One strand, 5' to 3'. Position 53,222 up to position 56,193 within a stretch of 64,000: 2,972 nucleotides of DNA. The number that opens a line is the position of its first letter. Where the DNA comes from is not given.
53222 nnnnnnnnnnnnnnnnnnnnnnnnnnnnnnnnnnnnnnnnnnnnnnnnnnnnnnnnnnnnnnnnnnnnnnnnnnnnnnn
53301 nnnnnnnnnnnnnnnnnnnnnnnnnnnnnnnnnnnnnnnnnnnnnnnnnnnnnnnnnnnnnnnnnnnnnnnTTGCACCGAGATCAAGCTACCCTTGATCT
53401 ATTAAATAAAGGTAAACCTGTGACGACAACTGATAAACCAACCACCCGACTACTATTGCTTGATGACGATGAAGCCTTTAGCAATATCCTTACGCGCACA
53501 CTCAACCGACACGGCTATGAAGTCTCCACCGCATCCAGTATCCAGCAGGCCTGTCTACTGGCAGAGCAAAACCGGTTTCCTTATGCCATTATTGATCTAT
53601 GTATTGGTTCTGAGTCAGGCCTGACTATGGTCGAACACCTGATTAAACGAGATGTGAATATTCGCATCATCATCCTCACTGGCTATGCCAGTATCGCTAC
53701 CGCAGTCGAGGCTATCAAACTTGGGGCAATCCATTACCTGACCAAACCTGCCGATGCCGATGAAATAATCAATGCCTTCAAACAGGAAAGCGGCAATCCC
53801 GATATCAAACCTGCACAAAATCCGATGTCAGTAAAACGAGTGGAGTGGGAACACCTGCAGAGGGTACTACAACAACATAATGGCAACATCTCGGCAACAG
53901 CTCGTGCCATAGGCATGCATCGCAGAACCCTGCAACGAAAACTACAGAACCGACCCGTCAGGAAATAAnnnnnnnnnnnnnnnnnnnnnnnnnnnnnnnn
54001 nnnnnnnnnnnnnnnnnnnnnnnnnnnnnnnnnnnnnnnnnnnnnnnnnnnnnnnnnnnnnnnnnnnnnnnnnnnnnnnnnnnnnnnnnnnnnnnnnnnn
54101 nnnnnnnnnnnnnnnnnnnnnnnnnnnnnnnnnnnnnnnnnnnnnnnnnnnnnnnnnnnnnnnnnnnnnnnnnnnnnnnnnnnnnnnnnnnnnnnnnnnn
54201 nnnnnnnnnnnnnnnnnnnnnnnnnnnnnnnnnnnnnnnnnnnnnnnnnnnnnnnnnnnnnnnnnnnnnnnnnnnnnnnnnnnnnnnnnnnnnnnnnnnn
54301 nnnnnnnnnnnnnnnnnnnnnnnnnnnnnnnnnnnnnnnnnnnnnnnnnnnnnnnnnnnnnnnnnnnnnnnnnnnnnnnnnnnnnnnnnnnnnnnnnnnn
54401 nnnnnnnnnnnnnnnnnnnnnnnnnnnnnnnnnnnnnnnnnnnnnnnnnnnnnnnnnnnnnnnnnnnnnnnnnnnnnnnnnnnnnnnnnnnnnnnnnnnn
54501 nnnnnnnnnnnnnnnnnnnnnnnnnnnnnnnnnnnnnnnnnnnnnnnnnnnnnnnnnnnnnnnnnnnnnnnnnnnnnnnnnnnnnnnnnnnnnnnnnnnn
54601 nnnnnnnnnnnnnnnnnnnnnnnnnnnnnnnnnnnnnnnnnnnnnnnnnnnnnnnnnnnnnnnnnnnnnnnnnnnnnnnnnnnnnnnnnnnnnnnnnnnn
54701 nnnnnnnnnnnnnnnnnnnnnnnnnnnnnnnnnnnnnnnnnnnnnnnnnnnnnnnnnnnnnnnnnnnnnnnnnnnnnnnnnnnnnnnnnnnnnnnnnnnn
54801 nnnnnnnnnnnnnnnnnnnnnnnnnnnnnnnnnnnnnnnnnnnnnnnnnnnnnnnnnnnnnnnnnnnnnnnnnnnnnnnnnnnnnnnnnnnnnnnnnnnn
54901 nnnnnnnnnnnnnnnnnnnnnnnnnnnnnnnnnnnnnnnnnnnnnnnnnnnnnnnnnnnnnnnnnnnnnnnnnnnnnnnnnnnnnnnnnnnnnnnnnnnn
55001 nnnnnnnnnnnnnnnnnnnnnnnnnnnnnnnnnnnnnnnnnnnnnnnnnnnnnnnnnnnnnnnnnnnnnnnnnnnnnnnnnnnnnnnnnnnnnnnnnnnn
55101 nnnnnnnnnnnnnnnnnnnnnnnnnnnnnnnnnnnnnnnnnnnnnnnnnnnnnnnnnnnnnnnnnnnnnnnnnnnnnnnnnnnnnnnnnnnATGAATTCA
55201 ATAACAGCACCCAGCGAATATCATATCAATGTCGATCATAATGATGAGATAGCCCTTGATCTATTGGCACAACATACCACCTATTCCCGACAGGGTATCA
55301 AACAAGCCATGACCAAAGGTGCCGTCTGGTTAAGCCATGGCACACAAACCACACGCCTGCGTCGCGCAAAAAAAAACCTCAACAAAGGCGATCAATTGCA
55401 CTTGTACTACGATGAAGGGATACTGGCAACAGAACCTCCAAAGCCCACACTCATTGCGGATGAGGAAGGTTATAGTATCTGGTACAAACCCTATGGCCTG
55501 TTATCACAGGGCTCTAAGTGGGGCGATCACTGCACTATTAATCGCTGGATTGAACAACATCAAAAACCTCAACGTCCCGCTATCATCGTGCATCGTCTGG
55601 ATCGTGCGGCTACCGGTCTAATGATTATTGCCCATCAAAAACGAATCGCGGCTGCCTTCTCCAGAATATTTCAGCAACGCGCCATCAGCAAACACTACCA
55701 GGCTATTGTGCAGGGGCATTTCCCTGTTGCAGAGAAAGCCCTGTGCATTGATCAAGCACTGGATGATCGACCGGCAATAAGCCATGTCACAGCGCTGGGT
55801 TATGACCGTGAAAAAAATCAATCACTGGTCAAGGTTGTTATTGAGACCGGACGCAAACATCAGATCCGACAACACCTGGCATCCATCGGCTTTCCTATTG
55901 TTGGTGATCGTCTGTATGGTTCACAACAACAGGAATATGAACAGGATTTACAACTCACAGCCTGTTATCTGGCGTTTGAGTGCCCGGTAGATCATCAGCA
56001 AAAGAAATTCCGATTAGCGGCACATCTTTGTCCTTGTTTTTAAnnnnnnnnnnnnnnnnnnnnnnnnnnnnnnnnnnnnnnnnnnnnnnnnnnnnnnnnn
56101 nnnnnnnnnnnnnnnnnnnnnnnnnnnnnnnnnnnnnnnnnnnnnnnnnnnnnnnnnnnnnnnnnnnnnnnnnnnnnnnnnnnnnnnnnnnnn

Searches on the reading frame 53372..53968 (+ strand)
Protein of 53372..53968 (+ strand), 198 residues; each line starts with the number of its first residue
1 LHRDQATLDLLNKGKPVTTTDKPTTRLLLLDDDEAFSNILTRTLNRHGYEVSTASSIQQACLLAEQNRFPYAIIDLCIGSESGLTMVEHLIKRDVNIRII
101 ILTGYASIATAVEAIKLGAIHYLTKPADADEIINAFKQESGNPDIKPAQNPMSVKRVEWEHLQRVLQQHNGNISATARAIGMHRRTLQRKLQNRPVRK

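Call 19: search_protein_families(library=pfam, proteins=[window:53372-53968:+], max_evalue=0.001)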
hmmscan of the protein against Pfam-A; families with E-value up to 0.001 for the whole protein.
window:53372-53968:+ (198 aa): 3 families
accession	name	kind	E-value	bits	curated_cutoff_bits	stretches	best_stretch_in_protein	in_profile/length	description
PF00072.30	Response_reg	-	3e-22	79.3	30.2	1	28-136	2-110/111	Response regulator receiver domain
PF02954.25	HTH_8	-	1.1e-12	47.8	22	1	154-192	2-40/42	Bacterial regulatory protein, Fis family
PF13556.12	HTH_30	-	4.9e-05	23.5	27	1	166-192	8-34/59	PucR C-terminal helix-turn-helix domain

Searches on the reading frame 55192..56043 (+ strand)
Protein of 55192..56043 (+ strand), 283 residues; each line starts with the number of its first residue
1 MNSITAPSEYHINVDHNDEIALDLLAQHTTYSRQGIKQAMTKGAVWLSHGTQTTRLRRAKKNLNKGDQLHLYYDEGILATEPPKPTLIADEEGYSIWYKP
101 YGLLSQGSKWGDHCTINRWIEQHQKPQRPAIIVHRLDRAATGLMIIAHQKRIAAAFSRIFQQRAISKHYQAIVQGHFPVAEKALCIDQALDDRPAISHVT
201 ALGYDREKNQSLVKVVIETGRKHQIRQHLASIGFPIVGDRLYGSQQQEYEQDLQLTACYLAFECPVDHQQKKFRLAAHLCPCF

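Call 19: search_protein_families(library=pfam, proteins=[window:55192-56043:+], max_evalue=0.001)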
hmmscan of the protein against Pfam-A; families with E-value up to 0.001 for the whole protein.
window:55192-56043:+ (283 aa): 1 family
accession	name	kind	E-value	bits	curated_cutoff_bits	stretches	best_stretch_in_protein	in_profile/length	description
PF00849.27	PseudoU_synth_2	-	1e-28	100.9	26.8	1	94-231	2-152/152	RNA pseudouridylate synthase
